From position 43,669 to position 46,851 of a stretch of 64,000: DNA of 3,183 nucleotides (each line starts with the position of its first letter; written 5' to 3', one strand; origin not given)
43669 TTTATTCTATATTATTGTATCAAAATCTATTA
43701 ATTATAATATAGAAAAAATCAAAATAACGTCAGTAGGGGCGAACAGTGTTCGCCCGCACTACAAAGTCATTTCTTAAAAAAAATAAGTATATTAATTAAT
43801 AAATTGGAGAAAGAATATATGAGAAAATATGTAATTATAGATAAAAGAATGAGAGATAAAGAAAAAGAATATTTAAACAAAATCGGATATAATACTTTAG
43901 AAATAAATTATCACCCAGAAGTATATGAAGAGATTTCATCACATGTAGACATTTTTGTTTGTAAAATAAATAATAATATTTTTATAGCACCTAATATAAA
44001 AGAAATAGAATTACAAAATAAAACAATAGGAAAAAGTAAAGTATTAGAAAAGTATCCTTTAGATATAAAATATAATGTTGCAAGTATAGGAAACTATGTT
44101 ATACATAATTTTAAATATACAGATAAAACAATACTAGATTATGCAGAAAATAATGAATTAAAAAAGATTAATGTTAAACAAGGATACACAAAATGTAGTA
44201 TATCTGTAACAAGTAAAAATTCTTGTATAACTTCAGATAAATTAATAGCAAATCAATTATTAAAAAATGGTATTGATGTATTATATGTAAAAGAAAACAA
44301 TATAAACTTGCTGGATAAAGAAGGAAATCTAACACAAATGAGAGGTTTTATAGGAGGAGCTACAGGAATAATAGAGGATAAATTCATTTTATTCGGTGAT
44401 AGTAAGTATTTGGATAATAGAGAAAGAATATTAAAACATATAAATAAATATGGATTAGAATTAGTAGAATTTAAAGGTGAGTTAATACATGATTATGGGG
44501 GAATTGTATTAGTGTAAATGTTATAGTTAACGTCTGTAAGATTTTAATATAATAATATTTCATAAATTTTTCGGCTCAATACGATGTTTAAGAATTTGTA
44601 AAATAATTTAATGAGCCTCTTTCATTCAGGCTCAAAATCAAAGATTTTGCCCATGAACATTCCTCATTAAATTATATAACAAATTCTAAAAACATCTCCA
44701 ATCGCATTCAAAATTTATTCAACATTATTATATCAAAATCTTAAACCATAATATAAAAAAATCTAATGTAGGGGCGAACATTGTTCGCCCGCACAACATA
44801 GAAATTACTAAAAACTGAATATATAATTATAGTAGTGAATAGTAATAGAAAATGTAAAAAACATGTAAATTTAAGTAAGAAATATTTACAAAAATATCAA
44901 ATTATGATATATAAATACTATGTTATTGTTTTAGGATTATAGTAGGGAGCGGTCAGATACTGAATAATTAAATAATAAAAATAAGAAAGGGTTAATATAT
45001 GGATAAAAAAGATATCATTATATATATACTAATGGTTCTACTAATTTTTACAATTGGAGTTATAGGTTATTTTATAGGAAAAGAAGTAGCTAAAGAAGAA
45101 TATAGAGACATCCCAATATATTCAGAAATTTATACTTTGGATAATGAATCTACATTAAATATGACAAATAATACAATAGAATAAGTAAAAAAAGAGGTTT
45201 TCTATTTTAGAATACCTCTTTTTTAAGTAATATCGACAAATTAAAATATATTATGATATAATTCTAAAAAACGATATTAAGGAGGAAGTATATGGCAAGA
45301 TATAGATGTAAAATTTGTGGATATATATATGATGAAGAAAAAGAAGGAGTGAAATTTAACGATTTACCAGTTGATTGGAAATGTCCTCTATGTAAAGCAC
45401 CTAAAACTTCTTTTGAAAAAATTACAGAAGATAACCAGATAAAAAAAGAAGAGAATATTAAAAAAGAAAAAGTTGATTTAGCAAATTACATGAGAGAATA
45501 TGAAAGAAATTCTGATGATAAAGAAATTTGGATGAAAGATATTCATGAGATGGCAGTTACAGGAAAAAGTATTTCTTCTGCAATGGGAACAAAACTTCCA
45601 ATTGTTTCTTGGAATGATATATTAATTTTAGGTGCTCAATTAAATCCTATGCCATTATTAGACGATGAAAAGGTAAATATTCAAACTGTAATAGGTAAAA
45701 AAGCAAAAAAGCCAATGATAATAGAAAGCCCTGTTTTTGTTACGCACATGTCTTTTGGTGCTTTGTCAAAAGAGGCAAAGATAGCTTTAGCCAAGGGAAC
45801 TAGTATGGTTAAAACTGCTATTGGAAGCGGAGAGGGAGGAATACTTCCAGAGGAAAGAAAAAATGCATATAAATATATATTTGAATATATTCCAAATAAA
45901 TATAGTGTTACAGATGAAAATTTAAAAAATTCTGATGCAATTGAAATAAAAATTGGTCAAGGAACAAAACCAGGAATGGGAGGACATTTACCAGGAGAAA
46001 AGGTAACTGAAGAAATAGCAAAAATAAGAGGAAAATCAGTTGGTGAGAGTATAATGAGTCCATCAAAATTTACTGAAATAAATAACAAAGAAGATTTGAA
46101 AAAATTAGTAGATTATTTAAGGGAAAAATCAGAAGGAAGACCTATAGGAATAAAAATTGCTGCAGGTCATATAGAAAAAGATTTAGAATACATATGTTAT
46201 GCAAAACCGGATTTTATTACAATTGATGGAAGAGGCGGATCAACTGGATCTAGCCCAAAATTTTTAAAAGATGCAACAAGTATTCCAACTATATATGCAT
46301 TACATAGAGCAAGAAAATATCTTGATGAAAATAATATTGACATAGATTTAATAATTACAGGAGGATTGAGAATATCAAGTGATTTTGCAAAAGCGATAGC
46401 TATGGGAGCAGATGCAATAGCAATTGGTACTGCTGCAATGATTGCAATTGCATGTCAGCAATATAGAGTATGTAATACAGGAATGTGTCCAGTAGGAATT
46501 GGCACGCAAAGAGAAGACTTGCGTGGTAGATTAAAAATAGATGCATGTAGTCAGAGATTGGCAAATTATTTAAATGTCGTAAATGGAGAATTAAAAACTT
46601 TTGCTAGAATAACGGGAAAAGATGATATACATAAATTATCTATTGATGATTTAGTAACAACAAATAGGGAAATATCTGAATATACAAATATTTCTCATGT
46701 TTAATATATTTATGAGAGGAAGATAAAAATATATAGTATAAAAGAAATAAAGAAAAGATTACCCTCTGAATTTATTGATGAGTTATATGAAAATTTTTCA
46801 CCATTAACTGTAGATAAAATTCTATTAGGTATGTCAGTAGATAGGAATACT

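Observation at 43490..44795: A ~265 bp direct repeat brackets a single hypothetical gene; each copy ends in the REP-like palindrome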

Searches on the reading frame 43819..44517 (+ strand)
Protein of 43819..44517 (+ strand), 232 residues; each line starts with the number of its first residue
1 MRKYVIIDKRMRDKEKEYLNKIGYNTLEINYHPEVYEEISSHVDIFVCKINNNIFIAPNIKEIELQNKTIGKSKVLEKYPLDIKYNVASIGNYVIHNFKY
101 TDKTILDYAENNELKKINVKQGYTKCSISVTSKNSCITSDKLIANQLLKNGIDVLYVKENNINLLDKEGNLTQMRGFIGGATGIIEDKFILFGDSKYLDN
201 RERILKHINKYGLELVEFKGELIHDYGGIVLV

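Call 14: search_protein_families(library=pfam, proteins=[window:43819-44514:+], max_evalue=0.01)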
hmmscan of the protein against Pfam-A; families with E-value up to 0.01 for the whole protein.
window:43819-44514:+ (232 aa): 1 family
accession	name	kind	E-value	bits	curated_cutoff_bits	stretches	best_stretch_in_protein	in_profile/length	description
PF21778.2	DUF6873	-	4.6e-59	200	27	1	6-230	1-228/228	Family of unknown function (DUF6873)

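Call 15: find_encoding_contigs(protein=window:43819-44517:+, flank=10000, max_places=10)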
Protein window:43819-44517:+ (232 aa): 15 contigs read that carry it; 8 places shown.
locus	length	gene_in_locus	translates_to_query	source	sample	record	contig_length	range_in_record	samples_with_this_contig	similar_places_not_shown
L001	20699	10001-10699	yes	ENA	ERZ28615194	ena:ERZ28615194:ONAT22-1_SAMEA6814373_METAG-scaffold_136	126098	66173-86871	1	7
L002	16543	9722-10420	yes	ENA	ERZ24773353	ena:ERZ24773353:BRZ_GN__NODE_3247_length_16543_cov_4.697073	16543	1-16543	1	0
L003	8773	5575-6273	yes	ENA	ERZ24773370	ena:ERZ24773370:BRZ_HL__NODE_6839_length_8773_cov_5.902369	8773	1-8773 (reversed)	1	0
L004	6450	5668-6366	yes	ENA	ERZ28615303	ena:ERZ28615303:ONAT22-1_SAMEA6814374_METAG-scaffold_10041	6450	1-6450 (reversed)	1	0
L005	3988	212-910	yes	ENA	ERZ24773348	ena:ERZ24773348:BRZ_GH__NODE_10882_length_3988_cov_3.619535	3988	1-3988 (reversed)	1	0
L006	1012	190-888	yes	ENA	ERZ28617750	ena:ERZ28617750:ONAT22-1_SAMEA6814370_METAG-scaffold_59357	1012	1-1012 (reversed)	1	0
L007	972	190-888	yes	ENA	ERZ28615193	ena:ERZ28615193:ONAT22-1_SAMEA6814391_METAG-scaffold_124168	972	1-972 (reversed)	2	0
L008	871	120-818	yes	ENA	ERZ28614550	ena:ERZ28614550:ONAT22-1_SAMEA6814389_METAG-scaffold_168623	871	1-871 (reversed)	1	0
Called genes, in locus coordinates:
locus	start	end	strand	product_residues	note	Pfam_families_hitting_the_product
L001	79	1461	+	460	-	PF00919:UPF0004, PF04055:Radical_SAM, PF01938:TRAM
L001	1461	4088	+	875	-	PF01624:MutS_I, PF05188:MutS_II, PF05192:MutS_III, PF05190:MutS_IV, PF00488:MutS_V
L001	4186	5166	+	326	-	PF00696:AA_kinase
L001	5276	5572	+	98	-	PF07873:YabP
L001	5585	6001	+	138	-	PF09578:Spore_YabQ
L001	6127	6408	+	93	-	PF04977:DivIC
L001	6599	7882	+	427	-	PF07498:Rho_N, PF07497:Rho_RNA_bind, PF00006:ATP-synt_ab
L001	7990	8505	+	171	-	PF01613:Flavin_Reduct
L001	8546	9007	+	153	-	PF00383:dCMP_cyt_deam_1, PF14437:MafB19-deam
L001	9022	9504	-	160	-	PF11391:DUF2798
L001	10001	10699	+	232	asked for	PF21778:DUF6873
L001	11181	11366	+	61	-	-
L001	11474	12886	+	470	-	PF00301:Rubredoxin, PF21349:RUBY_RBDX (faint), PF01645:Glu_synthase, PF00478:IMPDH (weak), PF01070:FMN_dh (weak)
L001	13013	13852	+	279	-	PF22458:RsmF-B_ferredox (faint), PF01189:Methyltr_RsmB-F, PF13847:Methyltransf_31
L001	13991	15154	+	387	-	PF00579:tRNA-synt_1b, PF22421:SYY_C-terminal, PF01479:S4 (weak)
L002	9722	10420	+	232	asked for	PF21778:DUF6873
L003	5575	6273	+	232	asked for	PF21778:DUF6873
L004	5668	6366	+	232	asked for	PF21778:DUF6873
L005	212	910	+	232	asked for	PF21778:DUF6873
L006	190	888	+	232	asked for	PF21778:DUF6873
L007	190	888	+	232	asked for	PF21778:DUF6873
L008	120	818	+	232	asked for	PF21778:DUF6873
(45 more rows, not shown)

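Call 29: find_homologous_proteins(query=window:43819-44514:+, max_evalue=1e-10)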
Query window:43819-44514:+ (232 aa): 2050 proteins with E <= 1e-10 among 2444 candidates; the best 120 are listed.
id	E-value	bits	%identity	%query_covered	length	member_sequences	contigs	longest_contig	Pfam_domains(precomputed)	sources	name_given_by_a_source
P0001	6.2e-138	476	95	100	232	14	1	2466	PF21778.3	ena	-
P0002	3.6e-109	382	76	98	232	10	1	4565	PF21778.3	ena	-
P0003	4.0e-106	372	74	99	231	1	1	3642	PF21778.3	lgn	-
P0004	7.0e-106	371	74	99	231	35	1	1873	PF21778.3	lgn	-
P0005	1.6e-105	370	74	99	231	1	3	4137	PF21778.3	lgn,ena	-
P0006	5.3e-105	368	73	99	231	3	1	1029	PF21778.3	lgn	-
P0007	1.2e-86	308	66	99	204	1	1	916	PF21778.3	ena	-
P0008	1.9e-79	285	61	98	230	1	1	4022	PF21778.3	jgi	-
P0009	2.0e-72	262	59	94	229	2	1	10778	PF21778.3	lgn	-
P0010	4.7e-72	260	57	97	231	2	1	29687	PF21778.3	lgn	-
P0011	6.4e-72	260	59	98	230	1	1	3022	PF21778.3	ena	-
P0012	2.1e-71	258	58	98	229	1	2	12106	PF21778.3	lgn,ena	-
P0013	6.6e-71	257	56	98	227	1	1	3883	PF21778.3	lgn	-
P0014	8.0e-71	256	57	98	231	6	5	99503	PF21778.3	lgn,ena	-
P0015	1.8e-70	255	57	98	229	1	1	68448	PF21778.3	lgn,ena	-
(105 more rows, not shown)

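Call 30: find_encoding_contigs(protein=P0001, flank=5000, max_places=4)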
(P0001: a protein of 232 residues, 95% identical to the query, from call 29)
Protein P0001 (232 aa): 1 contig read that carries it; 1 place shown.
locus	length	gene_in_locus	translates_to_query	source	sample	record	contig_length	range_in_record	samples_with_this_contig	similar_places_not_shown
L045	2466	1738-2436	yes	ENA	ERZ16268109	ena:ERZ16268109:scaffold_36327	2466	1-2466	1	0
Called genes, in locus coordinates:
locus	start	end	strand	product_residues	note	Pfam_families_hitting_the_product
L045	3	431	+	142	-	?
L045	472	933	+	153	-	PF00383:dCMP_cyt_deam_1, PF14437:MafB19-deam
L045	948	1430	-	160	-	PF11391:DUF2798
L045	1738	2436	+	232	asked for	PF21778:DUF6873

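Call 31: find_encoding_contigs(protein=P0002, flank=5000, max_places=4)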
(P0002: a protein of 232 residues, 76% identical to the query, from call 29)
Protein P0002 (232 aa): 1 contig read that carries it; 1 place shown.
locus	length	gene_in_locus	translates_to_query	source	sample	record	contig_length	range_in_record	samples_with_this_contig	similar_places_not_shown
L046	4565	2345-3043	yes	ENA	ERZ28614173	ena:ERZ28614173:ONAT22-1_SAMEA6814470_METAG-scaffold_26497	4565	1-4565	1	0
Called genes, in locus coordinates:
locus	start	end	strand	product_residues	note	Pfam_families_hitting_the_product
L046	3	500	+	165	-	?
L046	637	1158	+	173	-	PF01613:Flavin_Reduct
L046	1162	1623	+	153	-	PF00383:dCMP_cyt_deam_1, PF14437:MafB19-deam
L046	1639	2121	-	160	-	PF11391:DUF2798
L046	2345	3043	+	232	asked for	PF21778:DUF6873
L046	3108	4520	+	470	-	PF00301:Rubredoxin, PF21349:RUBY_RBDX (faint), PF01645:Glu_synthase, PF00478:IMPDH (weak), PF01070:FMN_dh (weak)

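Call 32: find_encoding_contigs(protein=P0005, flank=5000, max_places=4)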
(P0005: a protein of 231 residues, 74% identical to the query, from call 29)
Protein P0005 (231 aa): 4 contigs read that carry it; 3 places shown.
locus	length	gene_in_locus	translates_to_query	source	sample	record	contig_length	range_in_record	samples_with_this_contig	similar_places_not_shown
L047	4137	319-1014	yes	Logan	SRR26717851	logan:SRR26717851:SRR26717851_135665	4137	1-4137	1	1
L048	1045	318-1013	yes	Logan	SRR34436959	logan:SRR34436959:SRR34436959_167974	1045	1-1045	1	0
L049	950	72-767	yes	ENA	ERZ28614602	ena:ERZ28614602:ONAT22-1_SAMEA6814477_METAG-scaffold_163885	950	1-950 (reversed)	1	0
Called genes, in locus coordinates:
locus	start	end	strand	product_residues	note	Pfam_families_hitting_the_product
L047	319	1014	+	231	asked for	PF21778:DUF6873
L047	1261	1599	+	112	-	PF03551:PadR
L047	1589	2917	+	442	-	PF22564:HAAS (weak), PF01098:FTSW_RODA_SPOVE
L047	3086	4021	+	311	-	PF08443:RimK (weak)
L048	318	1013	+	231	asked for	PF21778:DUF6873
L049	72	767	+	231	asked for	PF21778:DUF6873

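Call 33: find_encoding_contigs(protein=P0010, flank=5000, max_places=3)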
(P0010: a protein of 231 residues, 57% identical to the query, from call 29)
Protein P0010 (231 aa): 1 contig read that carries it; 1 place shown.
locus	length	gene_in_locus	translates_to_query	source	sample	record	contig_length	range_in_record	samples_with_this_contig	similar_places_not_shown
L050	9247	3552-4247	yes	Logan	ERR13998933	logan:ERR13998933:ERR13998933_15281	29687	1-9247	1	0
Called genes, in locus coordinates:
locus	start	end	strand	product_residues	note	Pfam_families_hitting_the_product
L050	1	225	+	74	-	?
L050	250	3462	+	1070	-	PF02687:FtsX, PF12704:MacB_PCD (weak), PF02687:FtsX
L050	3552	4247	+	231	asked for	PF21778:DUF6873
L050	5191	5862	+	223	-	PF01381:HTH_3, PF12844:HTH_19, PF13443:HTH_26 (faint), PF13560:HTH_31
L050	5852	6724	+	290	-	PF13349:DUF4097, PF24016:DUF7330 (faint), PF13349:DUF4097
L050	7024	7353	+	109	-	-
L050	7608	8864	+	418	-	PF00919:UPF0004 (faint), PF04055:Radical_SAM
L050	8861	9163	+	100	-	-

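Call 89: predict_structure(alignment_id=A5)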
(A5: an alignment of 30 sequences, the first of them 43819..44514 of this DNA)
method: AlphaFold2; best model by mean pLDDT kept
length: 232 residues; sequences in the alignment: 30
mean_pLDDT: 95.6   pTM: 0.91
mean pLDDT of the five models: 95.6, 94.5, 94.5, 94.2, 93.3
residues with pLDDT >= 90: 211; 70-90: 20; 50-70: 1; < 50: 0
segments of 3 or more residues with pLDDT < 50: none
pLDDT, mean of each block of 10 residues (from residue 1): 91 98 96 89 95 94 88 91 96 98 98 97 94 98 98 97 94 95 98 98 99 98 98 94
secondary structure, 60 per line:
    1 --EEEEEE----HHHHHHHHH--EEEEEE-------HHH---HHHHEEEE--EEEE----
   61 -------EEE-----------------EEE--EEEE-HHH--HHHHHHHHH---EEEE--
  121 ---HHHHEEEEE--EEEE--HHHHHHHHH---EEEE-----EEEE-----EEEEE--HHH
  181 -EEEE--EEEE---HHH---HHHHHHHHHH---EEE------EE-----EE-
elements in order: E3-8 H13-21 E24-29 H43-46 E47-50 E53-56 E68-70 E88-90 E93-96 H103-111 E115-118 H124-127 E128-132 E135-138 H141-149 E153-156 E162-165 E171-175 E182-185 E188-191 H201-210 E214-216

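Call 91: fold_search(model_id=the predicted structure, library=pdb)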
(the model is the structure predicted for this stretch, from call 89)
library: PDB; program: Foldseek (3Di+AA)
matches with E <= 10: 234; with E <= 0.001: 24
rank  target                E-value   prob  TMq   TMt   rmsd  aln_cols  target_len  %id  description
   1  6n8l_y                4.1e-05  1.00  0.49  0.50   5.6       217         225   12  Cryo-EM structure of early cytoplasmic-late (ECL) pre-60S ribosomal subunit (released 2019-03-13)
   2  1h70                  4.1e-05  1.00  0.53  0.49   6.4       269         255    9  DDAH FROM PSEUDOMONAS AERUGINOSA. C249S MUTANT COMPLEXED WITH CITRULLINE (released 2001-08-02)
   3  5m3q                  8.5e-05  1.00  0.51  0.53   5.6       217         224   12  Crystal structure of Tif6 from Chaetomium thermophilum (released 2016-11-30)
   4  3bpb_A                9.0e-05  1.00  0.54  0.51   6.6       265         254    9  Crystal structure of the dimethylarginine dimethylaminohydrolase H162G adduct with S-methyl-L-thiocitrulline (released 2008-06-17)
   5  3rhy_A                1.5e-04  1.00  0.54  0.52   6.1       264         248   10  Crystal structure of the dimethylarginine dimethylaminohydrolase adduct with 4-chloro-2-hydroxymethylpyridine (released 2011-06-15)
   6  7ug6_y                2.1e-04  1.00  0.48  0.49   5.9       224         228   12  Cryo-EM structure of pre-60S ribosomal subunit, unmethylated G2922 (released 2022-12-21)
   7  6elz_y                2.2e-04  1.00  0.48  0.49   6.9       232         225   15  State E (TAP-Flag-Ytm1 E80A) - Visualizing the assembly pathway of nucleolar pre-60S ribosomes (released 2017-12-27)
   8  8esq_y                2.8e-04  1.00  0.48  0.49   5.7       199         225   10  Ytm1 associated nascent 60S ribosome State 2 (released 2022-11-30)
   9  6ylg_y                2.9e-04  1.00  0.49  0.47   5.7       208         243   12  Rix1-Rea1 pre-60S particle - 60S core, body 1 (rigid body refinement) (released 2020-07-29)
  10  6n8m_X                3.1e-04  1.00  0.49  0.48   6.7       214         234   11  Cryo-EM structure of pre-Lsg1 (PL) pre-60S ribosomal subunit (released 2019-03-13)
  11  8v87_y                3.1e-04  1.00  0.48  0.45   5.9       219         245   12  60S ribosome biogenesis intermediate (Dbp10 post-catalytic structure - Overall map) (released 2024-05-01)
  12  3jct_y                3.3e-04  1.00  0.43  0.42   7.2       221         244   12  Cryo-em structure of eukaryotic pre-60S ribosomal subunits (released 2016-06-01)
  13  8esr_y                4.0e-04  1.00  0.45  0.47   6.2       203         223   10  Ytm1 associated nascent 60S ribosome (-fkbp39) State 2 (released 2022-11-30)
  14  7of1_y                4.5e-04  1.00  0.46  0.47   5.5       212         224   10  Nog1-TAP associated immature ribosomal particle population A from S. cerevisiae (released 2021-11-03)
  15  6yly_y                4.5e-04  1.00  0.49  0.50   5.9       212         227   11  pre-60S State NE2 (TAP-Flag-Nop53) (released 2020-07-29)
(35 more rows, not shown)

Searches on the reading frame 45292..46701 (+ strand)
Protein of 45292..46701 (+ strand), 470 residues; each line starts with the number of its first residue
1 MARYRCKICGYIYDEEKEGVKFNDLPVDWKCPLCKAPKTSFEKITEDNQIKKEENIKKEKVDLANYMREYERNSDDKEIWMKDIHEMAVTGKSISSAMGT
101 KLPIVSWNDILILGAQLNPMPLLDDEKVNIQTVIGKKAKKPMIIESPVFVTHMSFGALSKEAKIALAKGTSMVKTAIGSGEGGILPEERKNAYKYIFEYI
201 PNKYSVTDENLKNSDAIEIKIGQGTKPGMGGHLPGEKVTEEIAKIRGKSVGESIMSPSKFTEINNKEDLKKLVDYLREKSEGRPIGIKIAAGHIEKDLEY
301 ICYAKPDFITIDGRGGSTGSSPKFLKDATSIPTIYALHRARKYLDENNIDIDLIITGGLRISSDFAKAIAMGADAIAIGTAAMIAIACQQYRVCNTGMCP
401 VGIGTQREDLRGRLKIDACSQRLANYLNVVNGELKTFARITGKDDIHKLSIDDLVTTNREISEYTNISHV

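Call 14: search_protein_families(library=pfam, proteins=[window:45292-46701:+], max_evalue=0.01)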
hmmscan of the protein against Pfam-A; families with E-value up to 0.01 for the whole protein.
window:45292-46701:+ (470 aa): 7 families
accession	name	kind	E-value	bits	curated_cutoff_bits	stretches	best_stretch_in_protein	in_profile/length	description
PF01645.23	Glu_synthase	-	1.2e-98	331.2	20.4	1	125-442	48-367/369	Conserved region in glutamate synthase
PF00301.25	Rubredoxin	-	2e-10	41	23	1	3-41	1-47/47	Rubredoxin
PF01070.24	FMN_dh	-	2.7e-07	30.4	24.9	1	330-389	256-312/350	FMN-dependent dehydrogenase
PF00478.31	IMPDH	-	7.1e-06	25.7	25.6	1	327-380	186-237/345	IMP dehydrogenase / GMP reductase domain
PF21349.2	RUBY_RBDX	-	1.6e-05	24.7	26.5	1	4-42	1-30/30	Rubrerythrin, rubredoxin-like domain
PF03060.21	NMO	-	0.0037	17.1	28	1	301-388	152-231/331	Nitronate monooxygenase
PF04172.21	LrgB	-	0.0063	16.3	25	1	358-405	157-204/214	LrgB-like family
